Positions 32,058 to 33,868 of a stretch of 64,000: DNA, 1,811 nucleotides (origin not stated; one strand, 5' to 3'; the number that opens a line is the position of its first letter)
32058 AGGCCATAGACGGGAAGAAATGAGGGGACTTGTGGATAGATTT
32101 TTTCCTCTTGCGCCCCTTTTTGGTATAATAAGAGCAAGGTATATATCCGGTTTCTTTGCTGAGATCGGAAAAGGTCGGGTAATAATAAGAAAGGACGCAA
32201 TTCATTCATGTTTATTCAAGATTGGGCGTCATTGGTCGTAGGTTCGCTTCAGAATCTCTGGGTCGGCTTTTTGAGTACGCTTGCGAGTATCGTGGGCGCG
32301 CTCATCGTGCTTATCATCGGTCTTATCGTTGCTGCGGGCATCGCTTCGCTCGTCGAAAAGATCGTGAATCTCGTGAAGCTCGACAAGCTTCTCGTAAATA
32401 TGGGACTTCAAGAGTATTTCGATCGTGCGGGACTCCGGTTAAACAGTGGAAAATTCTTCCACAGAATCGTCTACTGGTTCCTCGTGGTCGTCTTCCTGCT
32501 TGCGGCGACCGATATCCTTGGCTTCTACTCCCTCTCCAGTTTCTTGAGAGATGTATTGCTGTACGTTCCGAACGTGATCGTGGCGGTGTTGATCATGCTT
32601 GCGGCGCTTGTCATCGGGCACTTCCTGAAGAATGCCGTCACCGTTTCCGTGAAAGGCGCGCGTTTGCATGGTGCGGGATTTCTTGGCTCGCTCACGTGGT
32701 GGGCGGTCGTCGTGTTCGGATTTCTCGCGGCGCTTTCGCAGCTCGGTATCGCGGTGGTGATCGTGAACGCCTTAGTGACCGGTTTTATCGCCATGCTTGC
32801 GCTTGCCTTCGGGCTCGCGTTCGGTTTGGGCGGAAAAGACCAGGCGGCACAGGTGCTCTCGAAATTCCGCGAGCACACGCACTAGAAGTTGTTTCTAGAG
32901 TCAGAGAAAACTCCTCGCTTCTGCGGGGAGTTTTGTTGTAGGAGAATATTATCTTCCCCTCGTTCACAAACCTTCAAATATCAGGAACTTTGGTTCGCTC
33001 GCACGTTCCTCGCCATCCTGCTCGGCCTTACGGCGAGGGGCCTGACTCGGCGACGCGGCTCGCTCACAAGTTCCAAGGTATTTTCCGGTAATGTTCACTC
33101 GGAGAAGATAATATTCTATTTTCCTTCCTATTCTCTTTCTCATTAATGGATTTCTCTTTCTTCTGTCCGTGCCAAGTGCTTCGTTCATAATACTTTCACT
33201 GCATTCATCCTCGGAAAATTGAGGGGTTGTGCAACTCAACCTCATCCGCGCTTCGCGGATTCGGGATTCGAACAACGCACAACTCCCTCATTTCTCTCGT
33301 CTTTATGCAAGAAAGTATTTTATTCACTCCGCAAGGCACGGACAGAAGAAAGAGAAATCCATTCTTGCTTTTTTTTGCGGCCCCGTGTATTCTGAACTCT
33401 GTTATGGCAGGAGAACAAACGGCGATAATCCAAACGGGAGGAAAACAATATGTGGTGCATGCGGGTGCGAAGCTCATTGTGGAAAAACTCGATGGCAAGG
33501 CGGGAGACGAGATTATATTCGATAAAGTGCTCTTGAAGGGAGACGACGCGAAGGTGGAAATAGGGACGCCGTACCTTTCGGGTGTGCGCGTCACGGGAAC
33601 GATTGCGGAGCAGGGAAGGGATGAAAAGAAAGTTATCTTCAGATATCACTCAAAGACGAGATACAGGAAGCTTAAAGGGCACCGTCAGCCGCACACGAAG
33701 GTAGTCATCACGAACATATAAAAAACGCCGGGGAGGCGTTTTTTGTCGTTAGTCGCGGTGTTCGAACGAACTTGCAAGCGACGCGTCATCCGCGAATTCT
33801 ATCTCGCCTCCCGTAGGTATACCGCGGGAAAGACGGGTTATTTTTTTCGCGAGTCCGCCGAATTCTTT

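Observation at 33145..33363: MITE-like element with perfect 29-bp terminal inverted repeats inside the rplU 5' leader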

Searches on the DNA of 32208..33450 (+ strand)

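Call 7: search_rna_families(source=window, start=32850, end=33450, threshold=evalue, max_evalue=10, show_alignments=3)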
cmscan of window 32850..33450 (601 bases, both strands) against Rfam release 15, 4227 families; matches with E-value up to 10: 9.
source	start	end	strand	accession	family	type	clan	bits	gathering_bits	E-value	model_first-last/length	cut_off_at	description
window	32879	32955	+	RF01770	rimP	Cis-reg; leader;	-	19.7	47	1.2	1-102/102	no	Gammaprotebacteria rimP leader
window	33145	33211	-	RF01169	SNORD112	Gene; snRNA; snoRNA; CD-box;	CL00069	18.6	58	0.75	1-77/77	no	Small nucleolar RNA SNORD112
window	32850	32934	+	RF01400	istR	Gene; antitoxin;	-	17.8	45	0.41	51-130/130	5'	istR Hfq binding RNA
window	33208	33305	+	RF02233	sX14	Gene; sRNA;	-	17.8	80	0.69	1-92/92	no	Xanthomonas sRNA sX14/Xoo3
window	33345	33405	-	RF02074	STnc240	Gene; sRNA;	-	17.4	55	9.6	1-77/77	no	Enterobacterial sRNA STnc240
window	32850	32936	+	RF00512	Leu_leader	Cis-reg; leader;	-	16.4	50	1.1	22-148/148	5'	Leucine operon leader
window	32906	32934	+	RF01772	rnk_pseudo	Cis-reg; leader;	-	16.3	55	4.3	72-100/108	no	Pseudomonas rnk leader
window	33130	33219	-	RF01202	sn2991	Gene; snRNA; snoRNA; CD-box;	-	16.2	60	5.7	1-98/98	no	Small nucleolar RNA sn2991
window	32850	32933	+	RF02144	rsmX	Gene;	CL00106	13.5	56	5.4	32-114/114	5'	rsmX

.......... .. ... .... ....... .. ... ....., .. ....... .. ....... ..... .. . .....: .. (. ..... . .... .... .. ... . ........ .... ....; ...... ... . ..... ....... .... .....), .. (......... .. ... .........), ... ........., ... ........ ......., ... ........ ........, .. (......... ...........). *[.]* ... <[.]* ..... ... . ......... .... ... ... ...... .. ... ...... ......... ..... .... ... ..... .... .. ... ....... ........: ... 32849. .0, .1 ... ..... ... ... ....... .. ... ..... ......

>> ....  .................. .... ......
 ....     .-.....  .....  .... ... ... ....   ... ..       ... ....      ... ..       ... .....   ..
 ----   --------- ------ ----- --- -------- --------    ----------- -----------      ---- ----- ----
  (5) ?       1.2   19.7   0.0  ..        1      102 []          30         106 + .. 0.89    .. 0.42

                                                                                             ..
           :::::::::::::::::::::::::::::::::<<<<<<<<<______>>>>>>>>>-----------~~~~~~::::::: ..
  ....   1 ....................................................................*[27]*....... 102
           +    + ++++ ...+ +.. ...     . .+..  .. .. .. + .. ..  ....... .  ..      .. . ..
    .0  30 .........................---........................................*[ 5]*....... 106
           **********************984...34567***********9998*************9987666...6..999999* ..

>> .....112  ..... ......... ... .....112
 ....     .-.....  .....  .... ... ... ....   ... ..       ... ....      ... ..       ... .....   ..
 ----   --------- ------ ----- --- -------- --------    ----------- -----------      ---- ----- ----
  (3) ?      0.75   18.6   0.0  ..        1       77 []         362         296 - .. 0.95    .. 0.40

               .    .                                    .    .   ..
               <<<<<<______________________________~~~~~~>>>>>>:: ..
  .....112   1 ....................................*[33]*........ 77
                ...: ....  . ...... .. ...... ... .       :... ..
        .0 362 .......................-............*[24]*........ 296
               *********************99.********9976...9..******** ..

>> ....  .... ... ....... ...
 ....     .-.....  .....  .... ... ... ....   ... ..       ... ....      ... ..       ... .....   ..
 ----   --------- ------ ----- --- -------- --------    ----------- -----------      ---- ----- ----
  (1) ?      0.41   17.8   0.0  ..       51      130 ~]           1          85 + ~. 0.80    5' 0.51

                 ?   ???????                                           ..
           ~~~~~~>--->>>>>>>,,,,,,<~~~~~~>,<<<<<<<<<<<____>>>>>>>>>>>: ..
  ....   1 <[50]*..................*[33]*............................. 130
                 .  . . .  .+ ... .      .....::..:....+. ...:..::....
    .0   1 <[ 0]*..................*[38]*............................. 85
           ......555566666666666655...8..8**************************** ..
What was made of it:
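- On r-protein L21 leader / cis-regulatory RNA: No Rfam hit at E up to 10 (call 7).
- It has no hit to the Rfam L21 leader or to any other family, even at E up to 10 (call 7).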

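Call 45: search_dna_similar(query=window:32936-33365:+, collection=phages, mode=distant, max_evalue=0.01)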
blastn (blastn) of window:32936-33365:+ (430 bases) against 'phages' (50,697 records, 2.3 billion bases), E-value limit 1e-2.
No match.

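Call 46: search_dna_similar(query=window:32936-33365:+, collection=plasmids, mode=distant, max_evalue=0.01)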
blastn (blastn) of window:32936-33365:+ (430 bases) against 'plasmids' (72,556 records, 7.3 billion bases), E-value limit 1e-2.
No match.
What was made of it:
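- Tried and rejected: Phage and plasmid collections by blastn gave 0 (calls 45, 46).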

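Call 74: search_rna_families(source=L018, start=2990, end=3760, threshold=evalue, max_evalue=1)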
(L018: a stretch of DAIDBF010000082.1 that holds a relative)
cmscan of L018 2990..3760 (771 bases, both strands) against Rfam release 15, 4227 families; matches with E-value up to 1: 2.
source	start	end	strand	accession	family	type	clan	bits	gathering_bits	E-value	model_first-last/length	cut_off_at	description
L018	3091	3286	+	RF01026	MIR828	Gene; miRNA;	-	27.3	69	0.0077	1-115/115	no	MIR828 microRNA precursor family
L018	3516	3673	+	RF01969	RMST_8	Gene; lncRNA;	-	18.8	80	0.69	1-143/143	no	Rhabdomyosarcoma 2 associated transcript conserved region 8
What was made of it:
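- Tried and rejected: The same search on L018's intergenic region gave only a sub-threshold plant-miRNA-type hit, which reflects a generic long hairpin (call 74).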

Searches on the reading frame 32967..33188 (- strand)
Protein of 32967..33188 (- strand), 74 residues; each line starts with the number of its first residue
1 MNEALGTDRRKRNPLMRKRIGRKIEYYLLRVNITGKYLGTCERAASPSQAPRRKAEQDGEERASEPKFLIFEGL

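Call 26: find_encoding_contigs(protein=window:32967-33188:-, flank=1500, max_places=10)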
Protein window:32967-33188:- (74 aa): 16 contigs read that carry it; 5 places shown.
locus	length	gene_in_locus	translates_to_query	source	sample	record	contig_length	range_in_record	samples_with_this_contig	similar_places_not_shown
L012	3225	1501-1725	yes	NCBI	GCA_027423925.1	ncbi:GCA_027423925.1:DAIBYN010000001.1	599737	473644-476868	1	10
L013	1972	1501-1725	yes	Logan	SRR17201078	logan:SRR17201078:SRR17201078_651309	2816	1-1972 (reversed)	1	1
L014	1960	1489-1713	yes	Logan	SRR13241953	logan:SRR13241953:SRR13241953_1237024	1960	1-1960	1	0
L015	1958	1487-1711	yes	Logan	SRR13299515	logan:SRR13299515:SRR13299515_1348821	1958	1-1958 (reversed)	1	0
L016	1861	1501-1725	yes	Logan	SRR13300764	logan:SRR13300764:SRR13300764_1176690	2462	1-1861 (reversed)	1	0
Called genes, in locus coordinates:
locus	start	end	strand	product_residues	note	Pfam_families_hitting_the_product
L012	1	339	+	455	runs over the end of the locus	PF00772:DnaB, PF13481:AAA_25, PF03796:DnaB_C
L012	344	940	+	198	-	PF21176:RecR_HhH (weak), PF13662:Toprim_4, PF21175:RecR_C (weak)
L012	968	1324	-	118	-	PF00829:Ribosomal_L21p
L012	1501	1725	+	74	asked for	-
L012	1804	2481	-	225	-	PF05552:MS_channel_1st_1 (weak)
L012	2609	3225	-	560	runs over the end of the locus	PF00999:Na_H_Exchanger, PF02254:TrkA_N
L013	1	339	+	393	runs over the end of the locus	?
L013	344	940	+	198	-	PF21176:RecR_HhH (weak), PF13662:Toprim_4, PF21175:RecR_C (weak)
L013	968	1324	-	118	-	PF00829:Ribosomal_L21p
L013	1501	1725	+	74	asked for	-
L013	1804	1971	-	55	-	?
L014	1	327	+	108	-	?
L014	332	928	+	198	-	PF21176:RecR_HhH (weak), PF13662:Toprim_4, PF21175:RecR_C (weak)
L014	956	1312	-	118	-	PF00829:Ribosomal_L21p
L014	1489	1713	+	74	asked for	-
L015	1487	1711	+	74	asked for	-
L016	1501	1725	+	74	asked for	-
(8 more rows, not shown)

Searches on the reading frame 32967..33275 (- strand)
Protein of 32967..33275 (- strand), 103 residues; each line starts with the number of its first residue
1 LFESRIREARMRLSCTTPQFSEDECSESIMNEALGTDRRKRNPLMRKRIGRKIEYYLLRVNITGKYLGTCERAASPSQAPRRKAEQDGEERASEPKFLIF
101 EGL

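Call 38: find_homologous_proteins(query=window:32967-33275:-, max_evalue=10)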
Query window:32967-33275:- (103 aa): 1 proteins with E <= 10 among 4 candidates.
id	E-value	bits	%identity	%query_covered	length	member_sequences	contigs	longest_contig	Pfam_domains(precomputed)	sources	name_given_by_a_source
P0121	1.8e-40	155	100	72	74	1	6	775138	-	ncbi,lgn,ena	-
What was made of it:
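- Tried and rejected: A search with the spurious 103-aa ORF found only itself (call 38).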

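Call 75: search_protein_families(library=pfam, proteins=[window:32967-33275:-], max_evalue=0.1)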
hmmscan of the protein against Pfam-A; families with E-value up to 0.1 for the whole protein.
window:32967-33275:- (103 aa): 0 families
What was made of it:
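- Checked: The ORFs across it have no Pfam hit, and the 103-aa minus-strand ORF has no homologue other than itself (calls 38, 75).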

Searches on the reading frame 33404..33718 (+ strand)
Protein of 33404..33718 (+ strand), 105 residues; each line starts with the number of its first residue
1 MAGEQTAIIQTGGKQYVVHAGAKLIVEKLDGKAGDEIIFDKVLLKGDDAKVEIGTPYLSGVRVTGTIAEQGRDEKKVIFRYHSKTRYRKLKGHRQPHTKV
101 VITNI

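Call 17: find_encoding_contigs(protein=window:33404-33718:+, flank=3000, max_places=10)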
Protein window:33404-33718:+ (105 aa): no gene with exactly this product is on record in the collection.

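Call 75: search_protein_families(library=pfam, proteins=[window:33404-33718:+], max_evalue=0.1)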
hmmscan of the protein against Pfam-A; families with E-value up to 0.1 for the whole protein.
window:33404-33718:+ (105 aa): 1 family
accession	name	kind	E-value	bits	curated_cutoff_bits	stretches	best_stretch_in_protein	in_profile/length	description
PF00829.26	Ribosomal_L21p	-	9.3e-33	112.9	27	1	6-105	2-99/99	Ribosomal prokaryotic L21 protein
